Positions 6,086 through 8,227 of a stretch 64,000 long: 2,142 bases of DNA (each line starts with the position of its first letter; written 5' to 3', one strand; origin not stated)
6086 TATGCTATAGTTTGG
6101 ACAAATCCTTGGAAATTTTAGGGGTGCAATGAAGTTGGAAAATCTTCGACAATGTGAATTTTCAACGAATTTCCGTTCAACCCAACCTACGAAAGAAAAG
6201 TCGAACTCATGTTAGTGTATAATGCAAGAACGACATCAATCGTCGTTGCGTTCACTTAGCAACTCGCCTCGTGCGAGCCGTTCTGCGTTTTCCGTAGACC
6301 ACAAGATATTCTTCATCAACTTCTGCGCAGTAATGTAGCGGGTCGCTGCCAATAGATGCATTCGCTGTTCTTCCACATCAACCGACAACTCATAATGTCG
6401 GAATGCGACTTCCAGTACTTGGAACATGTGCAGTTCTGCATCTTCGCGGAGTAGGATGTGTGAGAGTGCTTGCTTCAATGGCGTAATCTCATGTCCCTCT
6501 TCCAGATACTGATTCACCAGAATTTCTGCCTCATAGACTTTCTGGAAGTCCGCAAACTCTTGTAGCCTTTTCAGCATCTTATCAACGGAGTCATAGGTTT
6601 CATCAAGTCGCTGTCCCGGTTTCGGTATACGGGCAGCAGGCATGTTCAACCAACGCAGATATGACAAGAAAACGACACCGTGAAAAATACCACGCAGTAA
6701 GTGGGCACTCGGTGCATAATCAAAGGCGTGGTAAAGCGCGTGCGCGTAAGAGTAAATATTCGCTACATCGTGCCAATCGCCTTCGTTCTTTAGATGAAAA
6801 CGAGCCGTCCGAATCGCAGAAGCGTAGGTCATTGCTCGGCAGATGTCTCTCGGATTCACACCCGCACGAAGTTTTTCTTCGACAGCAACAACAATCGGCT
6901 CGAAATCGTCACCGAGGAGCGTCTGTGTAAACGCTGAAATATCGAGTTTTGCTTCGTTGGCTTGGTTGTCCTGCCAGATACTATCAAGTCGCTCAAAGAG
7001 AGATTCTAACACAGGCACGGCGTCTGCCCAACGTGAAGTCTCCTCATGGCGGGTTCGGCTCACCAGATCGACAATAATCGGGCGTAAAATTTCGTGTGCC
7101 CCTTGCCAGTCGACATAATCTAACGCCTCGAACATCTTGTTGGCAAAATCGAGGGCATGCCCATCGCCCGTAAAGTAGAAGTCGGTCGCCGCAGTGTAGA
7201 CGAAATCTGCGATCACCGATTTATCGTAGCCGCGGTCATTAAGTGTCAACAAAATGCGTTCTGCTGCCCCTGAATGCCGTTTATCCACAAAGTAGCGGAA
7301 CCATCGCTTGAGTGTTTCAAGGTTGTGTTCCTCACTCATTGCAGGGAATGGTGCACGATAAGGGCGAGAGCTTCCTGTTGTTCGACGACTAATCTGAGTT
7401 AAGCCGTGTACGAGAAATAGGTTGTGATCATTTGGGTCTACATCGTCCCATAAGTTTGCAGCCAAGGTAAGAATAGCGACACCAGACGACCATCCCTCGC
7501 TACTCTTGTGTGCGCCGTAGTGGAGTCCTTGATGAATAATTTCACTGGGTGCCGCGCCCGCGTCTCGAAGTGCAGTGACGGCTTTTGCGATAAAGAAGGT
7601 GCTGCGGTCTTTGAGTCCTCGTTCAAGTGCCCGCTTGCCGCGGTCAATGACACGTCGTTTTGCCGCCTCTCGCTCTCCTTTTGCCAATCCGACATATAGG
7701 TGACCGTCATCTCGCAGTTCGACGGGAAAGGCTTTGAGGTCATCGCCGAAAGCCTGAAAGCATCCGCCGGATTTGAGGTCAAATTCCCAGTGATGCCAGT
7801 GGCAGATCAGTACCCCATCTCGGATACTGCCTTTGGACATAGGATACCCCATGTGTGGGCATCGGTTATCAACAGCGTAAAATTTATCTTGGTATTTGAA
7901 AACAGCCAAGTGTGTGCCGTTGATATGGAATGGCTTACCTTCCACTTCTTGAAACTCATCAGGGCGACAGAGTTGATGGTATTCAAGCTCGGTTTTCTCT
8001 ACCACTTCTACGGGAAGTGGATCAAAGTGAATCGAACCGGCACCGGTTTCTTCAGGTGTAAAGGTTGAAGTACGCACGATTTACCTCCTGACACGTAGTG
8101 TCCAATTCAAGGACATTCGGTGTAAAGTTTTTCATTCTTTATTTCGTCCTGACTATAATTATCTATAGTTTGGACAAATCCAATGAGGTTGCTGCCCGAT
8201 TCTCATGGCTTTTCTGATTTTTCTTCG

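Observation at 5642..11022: Sigma-54 enhancer-binding protein with an N-terminal Rieske [2Fe-2S] sensor domain, divergent from a second Rieske protein and a VOC gene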

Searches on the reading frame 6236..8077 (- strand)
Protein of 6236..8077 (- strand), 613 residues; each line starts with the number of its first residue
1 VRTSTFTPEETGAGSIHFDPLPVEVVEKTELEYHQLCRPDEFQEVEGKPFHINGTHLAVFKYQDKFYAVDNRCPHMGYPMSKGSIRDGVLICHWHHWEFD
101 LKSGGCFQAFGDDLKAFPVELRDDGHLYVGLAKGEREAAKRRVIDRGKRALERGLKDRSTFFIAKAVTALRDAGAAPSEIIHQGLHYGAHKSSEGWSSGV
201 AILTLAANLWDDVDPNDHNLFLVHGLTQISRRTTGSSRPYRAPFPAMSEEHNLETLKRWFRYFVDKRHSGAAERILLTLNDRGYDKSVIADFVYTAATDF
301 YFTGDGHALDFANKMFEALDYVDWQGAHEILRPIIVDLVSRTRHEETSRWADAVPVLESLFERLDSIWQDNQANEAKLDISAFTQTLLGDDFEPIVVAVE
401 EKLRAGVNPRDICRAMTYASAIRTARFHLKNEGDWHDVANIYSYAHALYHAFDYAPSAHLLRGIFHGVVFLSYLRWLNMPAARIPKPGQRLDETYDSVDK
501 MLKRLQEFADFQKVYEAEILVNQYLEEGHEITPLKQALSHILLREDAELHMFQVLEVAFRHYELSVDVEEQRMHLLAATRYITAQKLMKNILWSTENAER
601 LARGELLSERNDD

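Call 3: search_protein_families(library=pfam, proteins=[window:6236-8077:-], max_evalue=0.01)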
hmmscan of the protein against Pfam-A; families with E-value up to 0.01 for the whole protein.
window:6236-8077:- (613 aa): 3 families
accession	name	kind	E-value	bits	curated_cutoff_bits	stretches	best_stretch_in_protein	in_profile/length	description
PF00355.32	Rieske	-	5.5e-17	61.9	20.3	1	35-108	4-77/88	Rieske [2Fe-2S] domain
PF13806.12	Rieske_2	-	9.8e-11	42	27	1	33-129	2-103/104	Rieske-like [2Fe-2S] domain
PF22543.2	Rieske_4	-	5.9e-07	30.2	28.4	1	51-105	18-76/119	Soluble Rieske-type ferredoxin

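Call 4: search_protein_families(library=ncbifam, proteins=[window:6236-8077:-], max_evalue=0.01)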
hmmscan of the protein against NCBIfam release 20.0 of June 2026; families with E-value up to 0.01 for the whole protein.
window:6236-8077:- (613 aa): 6 families
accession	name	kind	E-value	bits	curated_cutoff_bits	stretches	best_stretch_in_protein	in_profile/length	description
TIGR02378.1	nirD_assim_sml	equivalog_domain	2.8e-15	56.3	74.65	1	34-130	3-104/105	nitrite reductase small subunit NirD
NF042948.2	3PPDioc_HcaC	equivalog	6.2e-12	45.7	150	1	36-132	6-103/105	3-phenylpropionate/cinnamic acid dioxygenase ferredoxin subunit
NF007422.0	PRK09965.1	equivalog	1.1e-10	41.5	113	1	53-133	21-102/106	bifunctional 3-phenylpropionate/cinnamic acid dioxygenase ferredoxin subunit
NF041683.1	ant_diox_AndAb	equivalog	5e-10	39.5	150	1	33-123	2-93/100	anthranilate 1,2-dioxygenase ferredoxin subunit AndAb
NF052579.1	BetMthstMoxSdmAMthl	equivalog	3.4e-07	29.5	600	1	54-106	39-91/351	4beta-methylsterol monooxygenase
TIGR02377.1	MocE_fam_FeS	subfamily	4.7e-07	29.8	136.15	1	35-129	4-99/101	MocE family 2Fe-2S type ferredoxin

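Call 16: find_homologous_proteins(query=window:6236-8077:-, max_evalue=0.001)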
Query window:6236-8077:- (613 aa): 1396 proteins with E <= 0.001 among 8000 candidates; the best 120 are listed.
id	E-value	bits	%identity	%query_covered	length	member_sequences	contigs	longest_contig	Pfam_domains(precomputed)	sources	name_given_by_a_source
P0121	0.0e+0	1359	94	100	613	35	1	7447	PF00355.33,PF13806.13,PF22543.3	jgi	-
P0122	0.0e+0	1319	91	100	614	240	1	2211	PF00355.33,PF13806.13,PF22543.3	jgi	jgi:nitrite reductase/ring-hydroxylating ferredoxin subunit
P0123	0.0e+0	1273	89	100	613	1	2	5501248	PF00355.33,PF13806.13,PF22543.3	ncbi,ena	-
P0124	0.0e+0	1260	87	100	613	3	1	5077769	PF00355.33,PF13806.13,PF22543.3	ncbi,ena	-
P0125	0.0e+0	1259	87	100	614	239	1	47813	PF00355.33,PF13806.13,PF22543.3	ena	-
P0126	0.0e+0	1257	87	100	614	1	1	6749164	PF00355.33,PF13806.13,PF22543.3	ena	-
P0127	0.0e+0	1256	87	100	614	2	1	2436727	PF00355.33,PF13806.13,PF22543.3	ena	-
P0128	0.0e+0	1255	88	100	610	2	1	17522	PF00355.33,PF13806.13,PF22543.3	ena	-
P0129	0.0e+0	1254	87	100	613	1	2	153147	PF00355.33,PF13806.13,PF22543.3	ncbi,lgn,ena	-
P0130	0.0e+0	1252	87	100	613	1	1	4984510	PF00355.33,PF13806.13,PF22543.3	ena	-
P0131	0.0e+0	1249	87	100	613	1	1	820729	PF00355.33,PF13806.13,PF22543.3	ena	-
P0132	0.0e+0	1248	87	100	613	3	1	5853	PF00355.33,PF13806.13,PF22543.3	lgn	-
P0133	0.0e+0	1235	86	100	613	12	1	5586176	PF00355.33,PF13806.13,PF22543.3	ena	-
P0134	0.0e+0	1232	86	100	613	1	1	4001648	PF00355.33,PF13806.13,PF22543.3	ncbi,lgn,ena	-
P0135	0.0e+0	1227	85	100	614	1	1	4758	PF00355.33,PF13806.13,PF22543.3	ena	-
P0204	0.0e+0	1067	75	100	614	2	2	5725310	PF00355.33,PF13806.13,PF22543.3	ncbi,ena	-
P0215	0.0e+0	1039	74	97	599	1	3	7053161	PF00355.33,PF13806.13,PF22543.3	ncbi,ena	-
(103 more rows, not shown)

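Call 20: search_solved_structures(query=window:6236-8077:-, max_evalue=0.1, show_alignments=1)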
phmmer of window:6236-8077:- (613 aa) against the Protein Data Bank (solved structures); distinct sequences matched with E-value up to 0.1: 25.
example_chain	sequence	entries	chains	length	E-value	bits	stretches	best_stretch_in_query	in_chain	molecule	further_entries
8jng_A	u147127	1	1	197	1.8e-06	29.9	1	34-105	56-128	Methanesulfonate monooxygenase ferredoxin subunit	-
5bok_A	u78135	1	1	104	3e-06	29.1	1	40-122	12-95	Ferredoxin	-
1fqt_A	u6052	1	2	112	4.3e-06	28.6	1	31-126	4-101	RIESKE-TYPE FERREDOXIN OF BIPHENYL DIOXYGENASE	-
1vm9_A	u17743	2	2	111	5.2e-06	28.4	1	33-130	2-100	Toluene-4-monooxygenase system protein C | Toluene-4-monooxygenase system ferredoxin subunit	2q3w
1sjg_A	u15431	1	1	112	6.5e-06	28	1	33-130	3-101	Toluene-4-monooxygenase system protein C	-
2qpz_A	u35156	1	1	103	1.1e-05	27.3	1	51-122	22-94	Naphthalene 1,2-dioxygenase system ferredoxin subunit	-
3d89_A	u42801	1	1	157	1.3e-05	27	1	31-111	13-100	Rieske domain-containing protein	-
4p1c_H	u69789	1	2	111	3.2e-05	25.8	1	53-130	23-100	Toluene-4-monooxygenase system ferredoxin subunit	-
4p1b_H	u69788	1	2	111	5.2e-05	25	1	54-130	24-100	Toluene-4-monooxygenase system ferredoxin subunit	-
1vck_A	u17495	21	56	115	5.5e-05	25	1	51-130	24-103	ferredoxin component of carbazole | Ferredoxin CarAc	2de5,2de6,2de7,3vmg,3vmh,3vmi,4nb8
2e4p_A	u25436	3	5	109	0.00023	22.9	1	34-122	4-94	Biphenyl dioxygenase ferredoxin subunit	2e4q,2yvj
6wnc_A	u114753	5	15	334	0.00023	22.9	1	51-109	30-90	SxtDIOX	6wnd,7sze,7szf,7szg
6wn3_A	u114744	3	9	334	0.00033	22.4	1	68-109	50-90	SxtT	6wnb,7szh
2i7f_A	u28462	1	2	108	0.00075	21.2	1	55-125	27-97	Ferredoxin component of dioxygenase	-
4qdc_A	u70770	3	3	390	0.0012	20.6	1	40-104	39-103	3-ketosteroid 9alpha-hydroxylase oxygenase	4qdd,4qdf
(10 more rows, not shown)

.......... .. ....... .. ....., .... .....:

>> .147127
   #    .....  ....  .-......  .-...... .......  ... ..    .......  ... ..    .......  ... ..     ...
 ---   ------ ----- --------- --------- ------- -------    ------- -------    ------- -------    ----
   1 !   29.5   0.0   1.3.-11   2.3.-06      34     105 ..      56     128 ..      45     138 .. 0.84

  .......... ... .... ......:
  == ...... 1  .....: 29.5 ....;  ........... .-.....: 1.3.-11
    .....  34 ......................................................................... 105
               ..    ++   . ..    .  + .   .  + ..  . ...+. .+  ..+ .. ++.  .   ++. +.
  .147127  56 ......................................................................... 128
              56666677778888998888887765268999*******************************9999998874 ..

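Call 35: predict_structure(alignment_id=A2)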
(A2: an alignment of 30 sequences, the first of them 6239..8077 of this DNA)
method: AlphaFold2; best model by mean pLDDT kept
length: 613 residues; sequences in the alignment: 30
mean_pLDDT: 81.1   pTM: 0.78
mean pLDDT of the five models: 81.1, 76.9, 74.0, 74.0, 72.3
residues with pLDDT >= 90: 242; 70-90: 246; 50-70: 73; < 50: 52
segments of 3 or more residues with pLDDT < 50: 1-28, 302-304, 592-597, 604-613
pLDDT, mean of each block of 10 residues (from residue 1): 28 28 42 92 90 89 92 82 88 86 81 86 93 85 85 87 89 88 83 60 88 91 88 63 61 90 83 86 88 84 62 86 66 79 56 85 96 97 93 93 98 96 80 70 90 93 90 65 81 92 93 90 95 96 84 93 95 95 76 49 48 34
secondary structure, 60 per line:
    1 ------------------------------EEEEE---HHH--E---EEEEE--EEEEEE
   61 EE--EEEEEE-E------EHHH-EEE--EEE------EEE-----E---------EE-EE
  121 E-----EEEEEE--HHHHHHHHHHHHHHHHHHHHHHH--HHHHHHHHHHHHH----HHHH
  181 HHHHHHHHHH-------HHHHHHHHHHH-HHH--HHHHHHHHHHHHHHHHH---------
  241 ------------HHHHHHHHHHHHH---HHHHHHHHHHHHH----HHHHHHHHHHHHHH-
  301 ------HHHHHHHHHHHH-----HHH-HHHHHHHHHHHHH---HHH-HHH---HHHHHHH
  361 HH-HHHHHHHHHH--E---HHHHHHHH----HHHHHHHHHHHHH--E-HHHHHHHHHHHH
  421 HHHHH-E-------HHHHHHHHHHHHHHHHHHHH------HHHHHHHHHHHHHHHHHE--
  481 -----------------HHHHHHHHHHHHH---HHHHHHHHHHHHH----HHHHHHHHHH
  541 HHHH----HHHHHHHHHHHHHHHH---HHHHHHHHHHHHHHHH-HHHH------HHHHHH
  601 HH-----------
elements in order: E31-35 E48-52 E55-62 E65-70 E84-86 E89-91 E98-100 E119-121 E127-132 H135-157 H160-172 H177-190 H198-208 H215-231 H253-265 H269-281 H286-299 H307-318 H328-340 H354-362 H364-373 H380-387 H392-404 H409-425 H435-454 H461-477 H498-510 H514-526 H531-544 H549-564 H568-583 H585-588 H595-602

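Call 55: search_solved_structures(query=A2, max_evalue=10, show_alignments=0)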
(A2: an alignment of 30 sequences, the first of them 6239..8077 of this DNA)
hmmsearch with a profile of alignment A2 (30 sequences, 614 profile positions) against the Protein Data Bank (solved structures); distinct sequences matched with E-value up to 10: 42.
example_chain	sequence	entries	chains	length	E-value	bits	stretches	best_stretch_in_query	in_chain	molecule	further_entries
8jng_A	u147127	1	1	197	2.4e-10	42.5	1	18-104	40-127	Methanesulfonate monooxygenase ferredoxin subunit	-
3d89_A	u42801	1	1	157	5.2e-09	38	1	22-108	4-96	Rieske domain-containing protein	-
1fqt_A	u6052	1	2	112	5.8e-09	37.9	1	30-127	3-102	RIESKE-TYPE FERREDOXIN OF BIPHENYL DIOXYGENASE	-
2qpz_A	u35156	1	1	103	6.9e-09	37.6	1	39-122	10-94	Naphthalene 1,2-dioxygenase system ferredoxin subunit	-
1vm9_A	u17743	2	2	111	1.8e-08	36.2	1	33-129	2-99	Toluene-4-monooxygenase system protein C | Toluene-4-monooxygenase system ferredoxin subunit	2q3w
5bok_A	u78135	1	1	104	2.4e-08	35.9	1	39-123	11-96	Ferredoxin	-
1sjg_A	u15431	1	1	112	2.8e-08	35.6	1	32-129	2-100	Toluene-4-monooxygenase system protein C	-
1vck_A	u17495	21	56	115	1.3e-07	33.5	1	32-130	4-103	ferredoxin component of carbazole | Ferredoxin CarAc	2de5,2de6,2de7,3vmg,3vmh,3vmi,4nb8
4p1c_H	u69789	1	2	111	2.5e-07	32.5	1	33-129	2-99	Toluene-4-monooxygenase system ferredoxin subunit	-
2e4p_A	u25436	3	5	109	2.6e-07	32.5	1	32-121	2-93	Biphenyl dioxygenase ferredoxin subunit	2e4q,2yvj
4p1b_H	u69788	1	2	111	7.3e-07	31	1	38-129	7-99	Toluene-4-monooxygenase system ferredoxin subunit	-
4qdc_A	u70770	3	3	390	3.5e-06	28.7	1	12-102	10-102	3-ketosteroid 9alpha-hydroxylase oxygenase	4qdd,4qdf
2i7f_A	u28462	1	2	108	6.4e-06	27.8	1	35-128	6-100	Ferredoxin component of dioxygenase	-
4qdf_B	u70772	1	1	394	9.2e-06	27.3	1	32-99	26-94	3-ketosteroid 9alpha-hydroxylase oxygenase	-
3dqy_A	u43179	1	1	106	4.1e-05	25.2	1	58-135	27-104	Toluene 1,2-dioxygenase system ferredoxin subunit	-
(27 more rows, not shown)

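Call 67: find_encoding_contigs(protein=P0215, flank=6000, max_places=2)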
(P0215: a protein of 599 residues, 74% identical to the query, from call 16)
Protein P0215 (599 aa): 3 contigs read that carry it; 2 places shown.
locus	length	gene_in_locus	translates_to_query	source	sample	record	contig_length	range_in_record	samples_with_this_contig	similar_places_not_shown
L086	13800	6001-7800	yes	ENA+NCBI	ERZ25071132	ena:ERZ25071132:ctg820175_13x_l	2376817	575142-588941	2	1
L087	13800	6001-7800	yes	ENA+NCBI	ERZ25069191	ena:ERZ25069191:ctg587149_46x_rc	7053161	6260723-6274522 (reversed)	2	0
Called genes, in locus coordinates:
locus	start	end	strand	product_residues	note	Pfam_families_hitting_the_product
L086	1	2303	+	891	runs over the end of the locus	PF28598:PDH_E1_N, PF00456:Transketolase_N, PF17831:PDH_E1_M, PF22613:Transketolase_C_1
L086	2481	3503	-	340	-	PF00274:Glycolytic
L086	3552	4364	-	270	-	-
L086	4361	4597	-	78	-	-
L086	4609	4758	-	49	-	-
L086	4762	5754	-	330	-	PF02518:HATPase_c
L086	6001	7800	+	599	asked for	PF00355:Rieske, PF13806:Rieske_2, PF22543:Rieske_4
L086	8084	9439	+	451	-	PF03721:UDPG_MGDP_dh_N, PF00984:UDPG_MGDP_dh, PF03720:UDPG_MGDP_dh_C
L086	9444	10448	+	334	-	PF01073:3Beta_HSD, PF01370:Epimerase, PF02719:Polysacc_synt_2, PF04321:RmlD_sub_bind, PF07993:NAD_binding_4, PF13460:NAD_binding_10, PF16363:GDP_Man_Dehyd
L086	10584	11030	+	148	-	PF00692:dUTPase, PF22769:DCD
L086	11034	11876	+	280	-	PF13620:CarboxypepD_reg, PF13715:CarbopepD_reg_2, PF07715:Plug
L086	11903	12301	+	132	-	-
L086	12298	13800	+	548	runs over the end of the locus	PF02563:Poly_export, PF22461:SLBB_2 (faint), PF10531:SLBB (weak)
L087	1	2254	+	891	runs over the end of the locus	PF28598:PDH_E1_N, PF00456:Transketolase_N, PF17831:PDH_E1_M, PF22613:Transketolase_C_1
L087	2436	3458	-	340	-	PF00274:Glycolytic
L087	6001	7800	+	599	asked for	PF00355:Rieske, PF13806:Rieske_2, PF22543:Rieske_4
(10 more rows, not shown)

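Call 68: find_encoding_contigs(protein=P0204, flank=6000, max_places=2)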
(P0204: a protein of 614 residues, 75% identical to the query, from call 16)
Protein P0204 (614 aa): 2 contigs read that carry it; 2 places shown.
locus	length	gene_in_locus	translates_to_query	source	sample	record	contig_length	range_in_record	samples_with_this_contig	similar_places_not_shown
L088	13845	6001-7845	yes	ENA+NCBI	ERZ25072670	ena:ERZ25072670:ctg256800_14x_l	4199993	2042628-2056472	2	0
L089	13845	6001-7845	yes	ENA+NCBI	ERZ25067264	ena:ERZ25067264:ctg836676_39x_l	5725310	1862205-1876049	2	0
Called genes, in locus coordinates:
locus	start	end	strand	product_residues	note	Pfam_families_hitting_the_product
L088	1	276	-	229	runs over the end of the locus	PF00005:ABC_tran, PF13304:AAA_21 (faint)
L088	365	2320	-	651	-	PF00005:ABC_tran, PF03308:MeaB (faint), PF02463:SMC_N (faint), PF13304:AAA_21 (faint), PF12848:ABC_tran_Xtn, PF00005:ABC_tran, PF16326:ABC_tran_CTD (weak)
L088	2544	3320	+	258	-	PF00106:adh_short, PF01370:Epimerase (weak), PF08659:KR, PF13561:adh_short_C2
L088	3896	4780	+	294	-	PF05721:PhyH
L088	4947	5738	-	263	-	PF05721:PhyH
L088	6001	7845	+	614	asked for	PF00355:Rieske, PF13806:Rieske_2, PF22543:Rieske_4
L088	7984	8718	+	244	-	PF06283:ThuA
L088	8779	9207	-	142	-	PF13279:4HBT_2, PF03061:4HBT (weak)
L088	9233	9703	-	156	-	-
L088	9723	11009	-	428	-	PF13439:Glyco_transf_4 (weak), PF13579:Glyco_trans_4_4, PF00534:Glycos_transf_1, PF13692:Glyco_trans_1_4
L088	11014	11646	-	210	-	PF02589:LUD_dom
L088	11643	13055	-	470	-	PF02589:LUD_dom, PF13187:Fer4_9 (faint), PF00037:Fer4 (faint), PF13183:Fer4_8, PF13237:Fer4_10 (faint), PF12798:Fer4_3 (faint)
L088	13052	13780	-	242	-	PF02754:CCG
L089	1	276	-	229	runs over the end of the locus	PF00005:ABC_tran, PF13304:AAA_21 (faint)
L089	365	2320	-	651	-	PF00005:ABC_tran, PF03308:MeaB (faint), PF02463:SMC_N (faint), PF13304:AAA_21 (faint), PF12848:ABC_tran_Xtn, PF00005:ABC_tran, PF16326:ABC_tran_CTD (weak)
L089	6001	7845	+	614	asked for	PF00355:Rieske, PF13806:Rieske_2, PF22543:Rieske_4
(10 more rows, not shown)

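Call 69: find_encoding_contigs(protein=P0123, flank=6000, max_places=2)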
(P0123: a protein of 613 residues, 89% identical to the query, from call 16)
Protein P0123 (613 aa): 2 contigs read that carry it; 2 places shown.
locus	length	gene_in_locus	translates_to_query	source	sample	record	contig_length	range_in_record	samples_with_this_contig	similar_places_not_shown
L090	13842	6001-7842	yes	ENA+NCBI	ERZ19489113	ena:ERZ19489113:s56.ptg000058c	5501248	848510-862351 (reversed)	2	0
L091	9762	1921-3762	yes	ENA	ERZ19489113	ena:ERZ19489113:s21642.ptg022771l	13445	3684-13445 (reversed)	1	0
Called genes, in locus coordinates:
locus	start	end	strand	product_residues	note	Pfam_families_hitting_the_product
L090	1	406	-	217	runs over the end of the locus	-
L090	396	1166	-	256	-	PF05721:PhyH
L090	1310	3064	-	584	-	-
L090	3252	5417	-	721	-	PF00355:Rieske, PF13806:Rieske_2, PF01590:GAF, PF13185:GAF_2, PF13426:PAS_9, PF00158:Sigma54_activat, PF14532:Sigma54_activ_2, PF25601:AAA_lid_14, +9 more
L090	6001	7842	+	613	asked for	PF00355:Rieske, PF13806:Rieske_2, PF22543:Rieske_4 (weak)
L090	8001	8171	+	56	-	-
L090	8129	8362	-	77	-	PF10049:DUF2283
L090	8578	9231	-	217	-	PF07040:DUF1326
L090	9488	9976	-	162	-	PF13620:CarboxypepD_reg, PF13715:CarbopepD_reg_2 (weak)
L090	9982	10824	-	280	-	PF04909:Amidohydro_2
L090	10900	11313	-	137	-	-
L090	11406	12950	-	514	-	PF00005:ABC_tran, PF09818:ABC_ATPase (faint), PF13304:AAA_21 (faint), PF00005:ABC_tran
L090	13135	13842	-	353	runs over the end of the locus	PF02608:Bmp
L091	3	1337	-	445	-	?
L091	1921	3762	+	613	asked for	PF00355:Rieske, PF13806:Rieske_2, PF22543:Rieske_4 (weak)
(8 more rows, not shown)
